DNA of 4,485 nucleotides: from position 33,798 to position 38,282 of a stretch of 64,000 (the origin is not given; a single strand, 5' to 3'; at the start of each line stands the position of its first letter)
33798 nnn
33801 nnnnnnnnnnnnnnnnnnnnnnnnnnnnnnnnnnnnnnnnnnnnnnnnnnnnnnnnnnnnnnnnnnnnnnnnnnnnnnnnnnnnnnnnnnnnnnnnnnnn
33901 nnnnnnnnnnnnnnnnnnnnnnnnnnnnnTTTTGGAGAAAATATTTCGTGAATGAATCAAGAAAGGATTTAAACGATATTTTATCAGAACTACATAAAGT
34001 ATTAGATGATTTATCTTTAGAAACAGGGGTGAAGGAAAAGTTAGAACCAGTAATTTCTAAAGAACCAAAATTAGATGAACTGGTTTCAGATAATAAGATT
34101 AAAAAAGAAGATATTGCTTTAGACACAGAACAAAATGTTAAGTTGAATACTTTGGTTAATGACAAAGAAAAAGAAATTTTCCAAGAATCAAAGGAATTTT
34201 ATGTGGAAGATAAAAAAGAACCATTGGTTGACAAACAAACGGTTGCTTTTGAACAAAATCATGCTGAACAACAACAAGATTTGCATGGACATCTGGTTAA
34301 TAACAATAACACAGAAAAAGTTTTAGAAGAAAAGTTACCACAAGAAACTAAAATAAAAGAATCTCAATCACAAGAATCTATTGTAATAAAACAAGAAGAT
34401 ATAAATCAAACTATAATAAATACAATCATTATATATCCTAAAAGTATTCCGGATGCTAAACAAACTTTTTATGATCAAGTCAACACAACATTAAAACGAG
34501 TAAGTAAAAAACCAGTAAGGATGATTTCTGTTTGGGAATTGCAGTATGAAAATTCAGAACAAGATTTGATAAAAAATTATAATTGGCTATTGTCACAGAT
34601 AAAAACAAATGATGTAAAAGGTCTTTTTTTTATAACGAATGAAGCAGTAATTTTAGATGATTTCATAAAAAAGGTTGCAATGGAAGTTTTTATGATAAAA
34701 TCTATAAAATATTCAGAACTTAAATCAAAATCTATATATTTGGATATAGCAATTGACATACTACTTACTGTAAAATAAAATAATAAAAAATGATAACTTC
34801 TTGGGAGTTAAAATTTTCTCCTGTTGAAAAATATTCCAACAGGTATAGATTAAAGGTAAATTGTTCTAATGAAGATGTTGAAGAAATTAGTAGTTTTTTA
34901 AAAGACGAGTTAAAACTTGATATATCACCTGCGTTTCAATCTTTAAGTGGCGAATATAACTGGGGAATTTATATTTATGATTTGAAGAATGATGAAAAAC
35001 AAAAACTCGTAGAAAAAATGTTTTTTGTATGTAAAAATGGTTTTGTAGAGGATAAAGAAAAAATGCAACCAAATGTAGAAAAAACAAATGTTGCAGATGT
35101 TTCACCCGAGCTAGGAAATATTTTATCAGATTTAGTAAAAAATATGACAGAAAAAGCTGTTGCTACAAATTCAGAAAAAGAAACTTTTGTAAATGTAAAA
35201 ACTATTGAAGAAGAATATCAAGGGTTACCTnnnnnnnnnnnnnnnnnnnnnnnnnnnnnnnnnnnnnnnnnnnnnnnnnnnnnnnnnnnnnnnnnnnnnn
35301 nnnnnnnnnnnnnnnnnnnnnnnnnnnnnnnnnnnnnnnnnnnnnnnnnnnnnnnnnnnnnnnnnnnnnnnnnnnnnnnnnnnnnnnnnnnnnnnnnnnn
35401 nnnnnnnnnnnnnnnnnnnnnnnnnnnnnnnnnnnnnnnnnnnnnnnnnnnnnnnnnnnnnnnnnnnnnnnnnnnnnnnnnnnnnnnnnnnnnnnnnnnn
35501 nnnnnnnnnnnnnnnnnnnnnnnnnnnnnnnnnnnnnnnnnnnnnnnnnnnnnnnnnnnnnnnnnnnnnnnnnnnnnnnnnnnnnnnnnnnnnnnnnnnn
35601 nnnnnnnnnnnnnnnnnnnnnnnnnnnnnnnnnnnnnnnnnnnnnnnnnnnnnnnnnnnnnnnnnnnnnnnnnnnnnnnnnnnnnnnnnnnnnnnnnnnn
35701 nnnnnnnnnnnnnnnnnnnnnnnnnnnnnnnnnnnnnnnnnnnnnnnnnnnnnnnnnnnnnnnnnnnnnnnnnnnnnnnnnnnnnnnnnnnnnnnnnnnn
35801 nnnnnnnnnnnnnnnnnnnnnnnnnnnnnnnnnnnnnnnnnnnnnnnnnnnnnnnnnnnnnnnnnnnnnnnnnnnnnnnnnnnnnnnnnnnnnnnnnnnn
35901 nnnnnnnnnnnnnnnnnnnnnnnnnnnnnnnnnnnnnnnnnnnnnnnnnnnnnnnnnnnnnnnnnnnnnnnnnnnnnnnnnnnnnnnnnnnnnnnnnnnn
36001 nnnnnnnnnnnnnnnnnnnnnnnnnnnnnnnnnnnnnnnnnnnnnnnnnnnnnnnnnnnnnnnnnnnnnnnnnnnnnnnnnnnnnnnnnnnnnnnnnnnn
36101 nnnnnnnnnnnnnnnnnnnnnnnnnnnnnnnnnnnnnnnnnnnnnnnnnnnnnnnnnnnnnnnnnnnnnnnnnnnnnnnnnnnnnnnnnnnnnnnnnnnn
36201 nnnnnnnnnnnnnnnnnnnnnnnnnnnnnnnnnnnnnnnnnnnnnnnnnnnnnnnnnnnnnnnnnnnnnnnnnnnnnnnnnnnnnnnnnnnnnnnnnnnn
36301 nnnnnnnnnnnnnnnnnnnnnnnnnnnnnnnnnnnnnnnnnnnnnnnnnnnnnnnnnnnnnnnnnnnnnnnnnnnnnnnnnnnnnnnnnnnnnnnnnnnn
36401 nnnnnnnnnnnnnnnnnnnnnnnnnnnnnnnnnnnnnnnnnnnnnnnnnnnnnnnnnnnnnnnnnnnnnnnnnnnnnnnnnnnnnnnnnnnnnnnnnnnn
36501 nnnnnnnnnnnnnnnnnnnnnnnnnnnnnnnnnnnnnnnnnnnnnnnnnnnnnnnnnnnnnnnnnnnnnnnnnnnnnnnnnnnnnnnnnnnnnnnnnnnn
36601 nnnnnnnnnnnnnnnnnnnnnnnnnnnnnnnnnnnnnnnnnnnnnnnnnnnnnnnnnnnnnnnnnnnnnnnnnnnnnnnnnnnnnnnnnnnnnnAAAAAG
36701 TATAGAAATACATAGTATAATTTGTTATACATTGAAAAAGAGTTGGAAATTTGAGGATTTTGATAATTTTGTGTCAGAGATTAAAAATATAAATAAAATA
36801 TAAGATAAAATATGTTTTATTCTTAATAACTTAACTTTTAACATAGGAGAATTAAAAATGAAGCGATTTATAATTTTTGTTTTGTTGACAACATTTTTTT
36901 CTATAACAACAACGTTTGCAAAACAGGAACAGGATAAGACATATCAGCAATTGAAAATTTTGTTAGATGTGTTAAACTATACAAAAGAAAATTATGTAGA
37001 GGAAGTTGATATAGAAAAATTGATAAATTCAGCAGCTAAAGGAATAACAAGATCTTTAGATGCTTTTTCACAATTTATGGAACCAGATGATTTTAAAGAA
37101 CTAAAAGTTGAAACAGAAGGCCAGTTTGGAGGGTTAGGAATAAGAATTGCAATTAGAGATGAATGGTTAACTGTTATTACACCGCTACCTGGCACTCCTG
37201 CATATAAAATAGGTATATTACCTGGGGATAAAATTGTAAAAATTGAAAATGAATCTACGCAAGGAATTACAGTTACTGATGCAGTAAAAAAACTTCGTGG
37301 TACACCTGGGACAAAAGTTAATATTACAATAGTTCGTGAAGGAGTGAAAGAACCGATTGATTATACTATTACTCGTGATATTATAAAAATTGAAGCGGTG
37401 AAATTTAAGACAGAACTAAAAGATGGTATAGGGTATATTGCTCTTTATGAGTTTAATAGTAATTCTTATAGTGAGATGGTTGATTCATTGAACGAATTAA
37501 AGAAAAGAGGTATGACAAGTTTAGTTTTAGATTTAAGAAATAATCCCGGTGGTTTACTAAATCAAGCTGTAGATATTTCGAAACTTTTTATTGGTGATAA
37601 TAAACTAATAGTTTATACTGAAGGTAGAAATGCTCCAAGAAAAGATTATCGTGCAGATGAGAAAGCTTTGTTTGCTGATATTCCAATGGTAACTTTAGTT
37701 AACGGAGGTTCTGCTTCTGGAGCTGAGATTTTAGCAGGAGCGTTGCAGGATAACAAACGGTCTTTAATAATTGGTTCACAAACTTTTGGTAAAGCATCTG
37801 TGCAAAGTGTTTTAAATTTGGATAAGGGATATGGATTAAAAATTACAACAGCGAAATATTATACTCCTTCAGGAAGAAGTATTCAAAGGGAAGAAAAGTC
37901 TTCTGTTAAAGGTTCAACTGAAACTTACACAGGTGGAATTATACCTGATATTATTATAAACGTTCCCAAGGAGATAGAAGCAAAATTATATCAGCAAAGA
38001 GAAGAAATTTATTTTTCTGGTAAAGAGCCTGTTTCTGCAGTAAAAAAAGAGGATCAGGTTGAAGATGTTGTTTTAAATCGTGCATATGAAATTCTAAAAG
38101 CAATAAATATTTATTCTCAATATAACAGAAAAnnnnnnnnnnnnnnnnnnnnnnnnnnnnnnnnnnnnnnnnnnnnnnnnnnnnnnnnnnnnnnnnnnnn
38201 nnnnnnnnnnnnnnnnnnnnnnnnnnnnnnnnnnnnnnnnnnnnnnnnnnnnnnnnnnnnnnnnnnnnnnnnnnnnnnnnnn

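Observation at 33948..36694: DnaA-like AAA+ protein lacking the DNA-binding domain IV, paired with an upstream protein that shares its unrecognised C-terminal domain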

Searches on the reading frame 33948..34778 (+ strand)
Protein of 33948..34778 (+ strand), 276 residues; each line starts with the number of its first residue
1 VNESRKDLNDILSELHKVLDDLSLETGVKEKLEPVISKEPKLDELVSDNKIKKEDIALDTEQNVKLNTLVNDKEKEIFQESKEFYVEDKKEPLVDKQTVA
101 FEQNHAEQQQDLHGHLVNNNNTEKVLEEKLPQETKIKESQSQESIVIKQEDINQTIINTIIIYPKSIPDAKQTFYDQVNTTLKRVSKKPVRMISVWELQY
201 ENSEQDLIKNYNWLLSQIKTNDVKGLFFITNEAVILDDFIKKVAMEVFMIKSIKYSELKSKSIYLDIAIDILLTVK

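Call 3: search_protein_families(library=pfam, proteins=[window:33948-34778:+], max_evalue=1)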
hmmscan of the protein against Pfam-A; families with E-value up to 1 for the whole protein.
window:33948-34778:+ (276 aa): 1 family
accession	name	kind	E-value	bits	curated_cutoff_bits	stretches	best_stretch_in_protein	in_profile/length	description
PF23365.1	DUF7090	-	0.025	14.7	27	1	166-233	95-163/192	Family of unknown function (DUF7090)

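Call 4: search_protein_families(library=ncbifam, proteins=[window:33948-34778:+], max_evalue=1)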
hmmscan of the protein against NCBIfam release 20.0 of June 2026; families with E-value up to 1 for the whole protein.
window:33948-34778:+ (276 aa): 0 families

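Call 8: find_homologous_proteins(query=window:33948-34778:+, max_evalue=0.001)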
Query window:33948-34778:+ (276 aa): 6 proteins with E <= 0.001 among 1255 candidates.
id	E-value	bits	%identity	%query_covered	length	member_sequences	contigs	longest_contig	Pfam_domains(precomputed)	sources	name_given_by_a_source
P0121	2.9e-165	566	100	100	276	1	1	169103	-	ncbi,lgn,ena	-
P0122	9.3e-46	175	43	100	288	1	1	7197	-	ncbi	ncbi:MAG: hypothetical protein SNJ64_01665 [Endomicrobiia bacterium]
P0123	1.8e-44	170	42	100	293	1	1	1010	-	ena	-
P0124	1.7e-35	141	39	100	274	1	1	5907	-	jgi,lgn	jgi:hypothetical protein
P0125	1.8e-35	141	38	100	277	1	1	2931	-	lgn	-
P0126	2.2e-31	127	35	100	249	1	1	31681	-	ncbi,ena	-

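Call 86: search_protein_families(library=padloc, proteins=[window:33948-34775:+], max_evalue=0.01)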
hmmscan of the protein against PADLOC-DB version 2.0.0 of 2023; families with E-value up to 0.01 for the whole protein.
window:33948-34775:+ (276 aa): 0 families

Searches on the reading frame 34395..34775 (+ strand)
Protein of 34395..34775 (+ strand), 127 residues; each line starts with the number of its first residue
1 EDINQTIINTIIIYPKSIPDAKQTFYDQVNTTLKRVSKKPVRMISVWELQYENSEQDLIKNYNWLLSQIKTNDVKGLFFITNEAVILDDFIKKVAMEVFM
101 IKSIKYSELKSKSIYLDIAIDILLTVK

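Call 32: search_protein_families(library=pfam, proteins=[window:34395-34775:+], max_evalue=10)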
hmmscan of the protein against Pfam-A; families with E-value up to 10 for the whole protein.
window:34395-34775:+ (127 aa): 2 families
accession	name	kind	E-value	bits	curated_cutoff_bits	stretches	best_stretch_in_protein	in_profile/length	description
PF23365.1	DUF7090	-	0.012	15.8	27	1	17-84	95-163/192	Family of unknown function (DUF7090)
PF14323.11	GxGYxYP_C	-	0.051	13.8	27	1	13-63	75-126/242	GxGYxYP putative glycoside hydrolase C-terminal domain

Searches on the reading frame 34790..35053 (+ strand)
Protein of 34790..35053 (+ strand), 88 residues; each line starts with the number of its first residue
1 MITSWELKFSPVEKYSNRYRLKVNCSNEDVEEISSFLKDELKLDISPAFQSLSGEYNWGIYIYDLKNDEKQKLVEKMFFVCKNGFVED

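Call 56: predict_structure(alignment_id=A2)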
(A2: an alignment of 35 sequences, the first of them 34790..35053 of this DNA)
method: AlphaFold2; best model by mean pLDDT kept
length: 88 residues; sequences in the alignment: 35
mean_pLDDT: 96.2   pTM: 0.86
mean pLDDT of the five models: 96.2, 96.2, 96.1, 95.8, 95.5
residues with pLDDT >= 90: 84; 70-90: 4; 50-70: 0; < 50: 0
segments of 3 or more residues with pLDDT < 50: none
pLDDT, mean of each block of 10 residues (from residue 1): 97 96 98 98 98 92 96 97 94
secondary structure, 60 per line:
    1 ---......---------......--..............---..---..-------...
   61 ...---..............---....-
elements in order: E4-9 E19-24 H27-40 E58-63 H67-80 E84-87

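Call 61: find_homologous_proteins(query=A2, max_evalue=0.001)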
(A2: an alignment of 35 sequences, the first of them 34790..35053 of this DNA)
Query A2 (35 sequences): 178 candidates shared short words with the query, none scored E <= 0.001.

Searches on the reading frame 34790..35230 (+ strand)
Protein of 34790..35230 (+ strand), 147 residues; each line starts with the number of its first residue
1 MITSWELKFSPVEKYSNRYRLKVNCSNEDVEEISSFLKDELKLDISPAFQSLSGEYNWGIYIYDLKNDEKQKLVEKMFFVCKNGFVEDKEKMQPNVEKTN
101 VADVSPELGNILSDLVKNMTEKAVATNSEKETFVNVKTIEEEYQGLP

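Call 32: search_protein_families(library=pfam, proteins=[window:34790-35230:+], max_evalue=10)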
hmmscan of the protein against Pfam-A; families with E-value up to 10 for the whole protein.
window:34790-35230:+ (147 aa): 1 family
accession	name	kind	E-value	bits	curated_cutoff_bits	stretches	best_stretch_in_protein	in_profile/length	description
PF20386.3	DUF6681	-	0.0081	16.3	24.1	1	36-129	75-154/267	Family of unknown function (DUF6681)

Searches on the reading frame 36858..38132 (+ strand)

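Call 63: search_protein_families(library=pfam, proteins=[window:36858-38132:+], max_evalue=0.01)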
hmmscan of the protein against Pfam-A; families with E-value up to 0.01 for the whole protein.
window:36858-38132:+ (425 aa): 5 families
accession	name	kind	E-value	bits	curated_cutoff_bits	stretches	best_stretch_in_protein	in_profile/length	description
PF03572.23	Peptidase_S41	-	1.4e-51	174.8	24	1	191-365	2-163/165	Peptidase family S41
PF17820.7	PDZ_6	-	3.7e-11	43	27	1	108-160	4-54/54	PDZ domain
PF00595.29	PDZ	-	1.2e-09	38.9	23.2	1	83-158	3-80/81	PDZ domain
PF13180.12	PDZ_2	-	3.1e-07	31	27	1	91-166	1-75/80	PDZ domain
PF22694.1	CtpB_N-like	-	5.6e-05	23.9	27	1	22-75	28-82/85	Activating protease CtpB N-terminal domain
